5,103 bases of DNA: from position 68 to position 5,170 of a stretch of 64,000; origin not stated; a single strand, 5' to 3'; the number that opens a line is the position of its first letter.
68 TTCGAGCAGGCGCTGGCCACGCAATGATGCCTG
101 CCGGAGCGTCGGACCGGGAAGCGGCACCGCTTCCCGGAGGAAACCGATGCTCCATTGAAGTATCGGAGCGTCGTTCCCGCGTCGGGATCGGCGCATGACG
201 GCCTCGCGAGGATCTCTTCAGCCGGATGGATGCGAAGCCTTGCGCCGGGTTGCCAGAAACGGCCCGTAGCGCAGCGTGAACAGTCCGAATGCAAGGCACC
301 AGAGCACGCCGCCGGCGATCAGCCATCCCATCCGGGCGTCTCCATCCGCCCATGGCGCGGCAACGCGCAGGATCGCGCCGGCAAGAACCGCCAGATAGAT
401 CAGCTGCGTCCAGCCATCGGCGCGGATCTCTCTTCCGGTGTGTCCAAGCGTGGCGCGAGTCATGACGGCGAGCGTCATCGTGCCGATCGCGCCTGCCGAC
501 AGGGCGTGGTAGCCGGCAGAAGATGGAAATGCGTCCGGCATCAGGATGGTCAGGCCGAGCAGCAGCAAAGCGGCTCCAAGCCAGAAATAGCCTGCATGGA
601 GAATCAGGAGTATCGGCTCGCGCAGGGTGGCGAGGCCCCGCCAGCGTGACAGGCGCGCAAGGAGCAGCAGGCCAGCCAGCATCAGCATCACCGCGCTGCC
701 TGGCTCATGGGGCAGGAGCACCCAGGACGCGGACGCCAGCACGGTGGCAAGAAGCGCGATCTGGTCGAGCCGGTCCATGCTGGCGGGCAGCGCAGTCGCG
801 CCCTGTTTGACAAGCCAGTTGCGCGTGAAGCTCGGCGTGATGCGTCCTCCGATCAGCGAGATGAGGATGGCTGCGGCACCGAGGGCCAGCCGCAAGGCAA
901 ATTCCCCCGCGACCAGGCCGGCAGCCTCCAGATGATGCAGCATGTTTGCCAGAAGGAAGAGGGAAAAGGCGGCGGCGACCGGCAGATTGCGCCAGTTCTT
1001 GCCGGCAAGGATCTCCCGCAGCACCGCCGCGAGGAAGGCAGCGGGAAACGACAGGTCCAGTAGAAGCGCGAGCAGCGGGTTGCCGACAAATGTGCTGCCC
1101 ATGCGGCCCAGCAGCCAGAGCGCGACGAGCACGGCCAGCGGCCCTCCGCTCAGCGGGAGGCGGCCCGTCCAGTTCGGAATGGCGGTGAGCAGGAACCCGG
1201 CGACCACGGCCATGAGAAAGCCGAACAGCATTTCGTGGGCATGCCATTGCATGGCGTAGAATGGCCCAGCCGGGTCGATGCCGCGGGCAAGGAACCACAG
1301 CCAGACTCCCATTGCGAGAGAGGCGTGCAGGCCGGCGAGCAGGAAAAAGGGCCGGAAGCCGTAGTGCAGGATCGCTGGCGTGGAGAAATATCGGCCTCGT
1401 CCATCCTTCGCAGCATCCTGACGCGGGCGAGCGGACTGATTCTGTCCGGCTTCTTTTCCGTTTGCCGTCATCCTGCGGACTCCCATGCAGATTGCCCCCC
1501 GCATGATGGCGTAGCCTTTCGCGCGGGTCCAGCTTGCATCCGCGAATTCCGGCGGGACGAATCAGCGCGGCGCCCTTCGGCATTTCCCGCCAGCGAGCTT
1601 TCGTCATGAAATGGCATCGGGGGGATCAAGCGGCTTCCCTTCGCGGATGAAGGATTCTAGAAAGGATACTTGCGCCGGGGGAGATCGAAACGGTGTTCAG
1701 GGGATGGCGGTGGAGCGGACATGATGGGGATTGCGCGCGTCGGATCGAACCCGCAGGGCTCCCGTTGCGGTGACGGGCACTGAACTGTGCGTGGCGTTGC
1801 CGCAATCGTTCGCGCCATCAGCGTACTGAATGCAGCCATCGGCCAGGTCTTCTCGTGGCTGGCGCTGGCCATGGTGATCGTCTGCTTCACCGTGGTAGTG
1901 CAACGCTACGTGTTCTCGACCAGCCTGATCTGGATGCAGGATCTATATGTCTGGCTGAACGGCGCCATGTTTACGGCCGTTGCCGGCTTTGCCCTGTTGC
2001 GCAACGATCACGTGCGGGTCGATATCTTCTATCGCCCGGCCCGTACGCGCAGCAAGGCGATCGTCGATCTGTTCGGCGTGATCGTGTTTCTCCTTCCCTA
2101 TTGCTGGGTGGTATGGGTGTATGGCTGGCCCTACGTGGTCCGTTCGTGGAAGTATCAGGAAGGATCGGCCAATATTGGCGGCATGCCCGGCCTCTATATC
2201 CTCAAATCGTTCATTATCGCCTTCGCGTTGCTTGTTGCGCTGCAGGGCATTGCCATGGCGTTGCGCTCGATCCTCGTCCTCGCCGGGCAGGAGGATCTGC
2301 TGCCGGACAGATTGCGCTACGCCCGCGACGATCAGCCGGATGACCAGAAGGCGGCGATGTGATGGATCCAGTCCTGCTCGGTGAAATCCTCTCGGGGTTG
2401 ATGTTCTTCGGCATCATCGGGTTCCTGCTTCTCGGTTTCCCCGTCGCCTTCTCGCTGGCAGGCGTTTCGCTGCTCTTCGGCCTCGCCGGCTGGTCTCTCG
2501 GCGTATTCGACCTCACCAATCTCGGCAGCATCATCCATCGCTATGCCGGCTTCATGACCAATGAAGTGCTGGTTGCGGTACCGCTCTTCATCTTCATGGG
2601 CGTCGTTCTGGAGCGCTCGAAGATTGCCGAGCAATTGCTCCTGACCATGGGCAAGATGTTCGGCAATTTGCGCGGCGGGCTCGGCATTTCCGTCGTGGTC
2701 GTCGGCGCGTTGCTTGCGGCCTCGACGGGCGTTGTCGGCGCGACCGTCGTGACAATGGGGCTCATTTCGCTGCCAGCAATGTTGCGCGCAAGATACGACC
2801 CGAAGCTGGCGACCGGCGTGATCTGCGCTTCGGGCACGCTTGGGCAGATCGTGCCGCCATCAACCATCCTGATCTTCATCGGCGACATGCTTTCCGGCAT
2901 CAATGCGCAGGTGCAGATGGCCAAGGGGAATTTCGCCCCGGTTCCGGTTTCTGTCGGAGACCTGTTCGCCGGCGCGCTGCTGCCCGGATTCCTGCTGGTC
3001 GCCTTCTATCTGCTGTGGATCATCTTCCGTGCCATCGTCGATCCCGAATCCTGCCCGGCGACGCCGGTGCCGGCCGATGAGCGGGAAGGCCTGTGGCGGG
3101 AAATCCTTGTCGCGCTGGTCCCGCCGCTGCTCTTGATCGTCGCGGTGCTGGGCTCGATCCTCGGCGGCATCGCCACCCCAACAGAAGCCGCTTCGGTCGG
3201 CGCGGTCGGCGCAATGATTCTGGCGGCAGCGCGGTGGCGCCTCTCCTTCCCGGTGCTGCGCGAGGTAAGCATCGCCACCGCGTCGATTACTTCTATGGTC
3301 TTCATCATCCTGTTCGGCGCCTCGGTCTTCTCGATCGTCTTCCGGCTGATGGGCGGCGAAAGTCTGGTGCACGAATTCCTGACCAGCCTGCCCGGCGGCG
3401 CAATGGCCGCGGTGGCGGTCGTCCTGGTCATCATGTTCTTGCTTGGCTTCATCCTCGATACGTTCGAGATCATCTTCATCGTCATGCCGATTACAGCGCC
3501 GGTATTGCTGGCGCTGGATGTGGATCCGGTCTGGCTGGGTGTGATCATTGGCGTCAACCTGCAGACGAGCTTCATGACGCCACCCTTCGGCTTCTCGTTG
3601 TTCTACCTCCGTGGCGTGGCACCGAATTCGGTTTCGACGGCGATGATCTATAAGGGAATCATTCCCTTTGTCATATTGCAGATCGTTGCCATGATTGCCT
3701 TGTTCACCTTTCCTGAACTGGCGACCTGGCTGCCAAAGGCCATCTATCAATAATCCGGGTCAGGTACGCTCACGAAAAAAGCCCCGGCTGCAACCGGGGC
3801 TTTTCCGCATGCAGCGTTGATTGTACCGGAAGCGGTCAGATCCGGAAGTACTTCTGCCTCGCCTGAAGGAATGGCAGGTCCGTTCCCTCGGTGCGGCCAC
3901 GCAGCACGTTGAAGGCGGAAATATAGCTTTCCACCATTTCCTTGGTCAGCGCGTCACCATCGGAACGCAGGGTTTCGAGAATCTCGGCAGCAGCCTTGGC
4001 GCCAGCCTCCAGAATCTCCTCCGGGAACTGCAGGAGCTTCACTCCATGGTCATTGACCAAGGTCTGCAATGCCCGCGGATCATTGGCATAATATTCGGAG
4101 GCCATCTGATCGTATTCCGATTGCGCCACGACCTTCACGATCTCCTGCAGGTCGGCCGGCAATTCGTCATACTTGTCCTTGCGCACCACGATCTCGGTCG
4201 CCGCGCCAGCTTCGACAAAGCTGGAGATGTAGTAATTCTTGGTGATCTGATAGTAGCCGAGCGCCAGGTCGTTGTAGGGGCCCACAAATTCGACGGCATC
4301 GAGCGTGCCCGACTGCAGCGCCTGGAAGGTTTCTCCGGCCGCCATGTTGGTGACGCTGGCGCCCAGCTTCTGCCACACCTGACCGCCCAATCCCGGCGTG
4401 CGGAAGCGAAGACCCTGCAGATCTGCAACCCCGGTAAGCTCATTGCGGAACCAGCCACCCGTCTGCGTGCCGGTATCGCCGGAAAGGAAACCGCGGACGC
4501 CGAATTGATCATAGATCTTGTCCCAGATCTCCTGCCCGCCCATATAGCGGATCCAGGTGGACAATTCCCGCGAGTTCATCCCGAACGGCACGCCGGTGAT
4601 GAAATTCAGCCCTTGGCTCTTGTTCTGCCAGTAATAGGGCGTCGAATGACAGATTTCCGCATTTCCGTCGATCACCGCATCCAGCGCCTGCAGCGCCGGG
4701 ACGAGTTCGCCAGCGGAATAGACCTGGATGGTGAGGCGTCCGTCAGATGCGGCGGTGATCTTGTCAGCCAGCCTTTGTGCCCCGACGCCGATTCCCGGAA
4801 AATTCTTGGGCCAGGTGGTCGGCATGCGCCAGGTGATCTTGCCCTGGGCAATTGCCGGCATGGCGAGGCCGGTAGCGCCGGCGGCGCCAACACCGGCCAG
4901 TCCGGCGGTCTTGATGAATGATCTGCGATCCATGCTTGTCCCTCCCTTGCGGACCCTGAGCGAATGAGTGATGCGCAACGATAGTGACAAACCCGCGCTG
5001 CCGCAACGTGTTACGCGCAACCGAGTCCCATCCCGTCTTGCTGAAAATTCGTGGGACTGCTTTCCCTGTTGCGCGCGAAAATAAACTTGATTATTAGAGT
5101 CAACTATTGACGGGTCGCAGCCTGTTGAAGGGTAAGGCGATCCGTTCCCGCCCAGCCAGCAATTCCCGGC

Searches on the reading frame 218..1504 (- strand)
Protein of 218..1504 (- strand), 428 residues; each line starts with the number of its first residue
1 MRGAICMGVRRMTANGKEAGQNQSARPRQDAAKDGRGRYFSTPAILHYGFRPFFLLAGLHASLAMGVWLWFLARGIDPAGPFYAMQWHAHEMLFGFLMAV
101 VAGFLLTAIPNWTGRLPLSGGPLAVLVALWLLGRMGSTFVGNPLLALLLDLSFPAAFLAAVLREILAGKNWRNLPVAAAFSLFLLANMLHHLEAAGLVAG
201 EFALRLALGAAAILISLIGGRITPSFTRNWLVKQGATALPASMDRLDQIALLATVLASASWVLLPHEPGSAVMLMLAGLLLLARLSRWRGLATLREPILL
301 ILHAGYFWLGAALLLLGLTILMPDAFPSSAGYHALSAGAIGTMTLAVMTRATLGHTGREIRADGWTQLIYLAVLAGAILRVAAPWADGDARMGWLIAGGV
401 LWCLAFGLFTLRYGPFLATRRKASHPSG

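Call 61: search_protein_families(library=pfam, proteins=[window:218-1504:-], max_evalue=0.00001)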
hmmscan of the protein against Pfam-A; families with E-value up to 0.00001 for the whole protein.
window:218-1504:- (428 aa): 1 family
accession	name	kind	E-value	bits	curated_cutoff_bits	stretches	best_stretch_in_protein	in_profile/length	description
PF05940.17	NnrS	-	4.8e-111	372.1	28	1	45-421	2-371/371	NnrS protein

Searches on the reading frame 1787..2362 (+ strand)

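Call 61: search_protein_families(library=pfam, proteins=[window:1787-2362:+], max_evalue=0.00001)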
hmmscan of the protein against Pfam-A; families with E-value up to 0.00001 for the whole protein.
window:1787-2362:+ (191 aa): 1 family
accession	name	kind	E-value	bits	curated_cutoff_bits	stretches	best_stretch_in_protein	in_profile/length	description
PF04290.18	DctQ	-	2.3e-14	53.9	28.3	1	29-162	1-130/132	Tripartite ATP-independent periplasmic transporters, DctQ component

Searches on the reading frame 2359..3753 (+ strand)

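Call 61: search_protein_families(library=pfam, proteins=[window:2359-3753:+], max_evalue=0.00001)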
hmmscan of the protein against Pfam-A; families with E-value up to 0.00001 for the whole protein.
window:2359-3753:+ (464 aa): 1 family
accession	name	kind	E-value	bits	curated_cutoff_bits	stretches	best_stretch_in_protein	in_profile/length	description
PF06808.19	DctM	-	2e-78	264.5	23.8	1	18-454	3-413/413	Tripartite ATP-independent periplasmic transporter, DctM component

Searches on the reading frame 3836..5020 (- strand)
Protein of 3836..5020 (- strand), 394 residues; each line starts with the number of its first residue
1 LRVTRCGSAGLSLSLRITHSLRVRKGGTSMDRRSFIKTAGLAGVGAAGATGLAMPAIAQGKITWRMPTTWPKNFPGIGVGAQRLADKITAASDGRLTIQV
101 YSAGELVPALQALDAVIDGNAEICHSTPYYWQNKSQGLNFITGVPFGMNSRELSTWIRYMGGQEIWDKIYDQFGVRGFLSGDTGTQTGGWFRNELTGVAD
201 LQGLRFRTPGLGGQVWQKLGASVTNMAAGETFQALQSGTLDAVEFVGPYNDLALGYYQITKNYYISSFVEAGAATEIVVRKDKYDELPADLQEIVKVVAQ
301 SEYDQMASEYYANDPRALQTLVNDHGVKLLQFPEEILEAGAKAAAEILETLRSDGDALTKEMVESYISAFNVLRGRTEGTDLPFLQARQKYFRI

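Call 61: search_protein_families(library=pfam, proteins=[window:3836-5020:-], max_evalue=0.00001)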
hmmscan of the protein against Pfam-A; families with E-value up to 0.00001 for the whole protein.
window:3836-5020:- (394 aa): 1 family
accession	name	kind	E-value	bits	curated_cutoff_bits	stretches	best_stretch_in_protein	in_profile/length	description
PF03480.18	DctP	-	2.3e-46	158.9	23.4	1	78-350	12-281/286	Bacterial extracellular solute-binding protein, family 7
